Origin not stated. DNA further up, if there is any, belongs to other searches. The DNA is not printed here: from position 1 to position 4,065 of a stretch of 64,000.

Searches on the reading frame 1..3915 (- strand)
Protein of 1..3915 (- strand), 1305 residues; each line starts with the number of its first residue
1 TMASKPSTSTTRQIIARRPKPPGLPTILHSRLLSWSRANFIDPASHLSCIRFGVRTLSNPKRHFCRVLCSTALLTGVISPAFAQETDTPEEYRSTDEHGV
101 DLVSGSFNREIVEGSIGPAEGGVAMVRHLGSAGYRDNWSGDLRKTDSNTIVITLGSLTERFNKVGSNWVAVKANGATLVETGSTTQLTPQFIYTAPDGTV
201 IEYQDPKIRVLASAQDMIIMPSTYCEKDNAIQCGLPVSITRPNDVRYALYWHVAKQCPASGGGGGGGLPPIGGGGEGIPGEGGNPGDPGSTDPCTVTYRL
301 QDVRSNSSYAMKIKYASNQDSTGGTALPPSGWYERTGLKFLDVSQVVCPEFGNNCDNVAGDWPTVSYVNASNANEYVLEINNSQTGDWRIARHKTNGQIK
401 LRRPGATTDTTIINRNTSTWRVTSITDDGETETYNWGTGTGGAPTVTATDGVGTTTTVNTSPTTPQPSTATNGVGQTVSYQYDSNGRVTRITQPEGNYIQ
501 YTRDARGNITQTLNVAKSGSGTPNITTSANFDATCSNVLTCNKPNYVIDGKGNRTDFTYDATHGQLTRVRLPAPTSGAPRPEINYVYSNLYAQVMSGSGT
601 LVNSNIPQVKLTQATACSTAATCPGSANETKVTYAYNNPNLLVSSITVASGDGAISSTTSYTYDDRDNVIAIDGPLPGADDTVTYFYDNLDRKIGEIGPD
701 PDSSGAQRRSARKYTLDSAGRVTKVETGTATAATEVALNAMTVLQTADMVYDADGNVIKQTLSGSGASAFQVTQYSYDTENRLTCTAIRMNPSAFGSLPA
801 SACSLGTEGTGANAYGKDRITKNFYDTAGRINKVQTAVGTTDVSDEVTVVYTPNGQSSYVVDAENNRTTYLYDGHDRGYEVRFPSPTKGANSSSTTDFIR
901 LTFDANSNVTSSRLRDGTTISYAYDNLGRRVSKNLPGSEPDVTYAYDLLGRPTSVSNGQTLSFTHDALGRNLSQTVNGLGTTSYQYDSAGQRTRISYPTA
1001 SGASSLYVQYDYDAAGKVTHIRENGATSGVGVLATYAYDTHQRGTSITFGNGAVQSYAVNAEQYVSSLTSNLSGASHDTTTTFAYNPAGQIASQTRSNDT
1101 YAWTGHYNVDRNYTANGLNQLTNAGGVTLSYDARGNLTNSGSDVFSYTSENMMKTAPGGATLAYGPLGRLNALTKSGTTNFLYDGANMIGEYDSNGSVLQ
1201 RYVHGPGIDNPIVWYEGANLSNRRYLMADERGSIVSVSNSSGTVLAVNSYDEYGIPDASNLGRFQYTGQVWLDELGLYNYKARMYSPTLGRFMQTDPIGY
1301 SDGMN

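Call 105: search_protein_families(library=pfam, proteins=[window:1-3915:-])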
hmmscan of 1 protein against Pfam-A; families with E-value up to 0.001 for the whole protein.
window:1-3915:- (1305 aa): 1 family
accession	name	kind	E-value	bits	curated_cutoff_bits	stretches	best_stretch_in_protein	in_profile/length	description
PF05593.20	RHS_repeat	-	2.4e-30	104.7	22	5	482-512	1-31/38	RHS Repeat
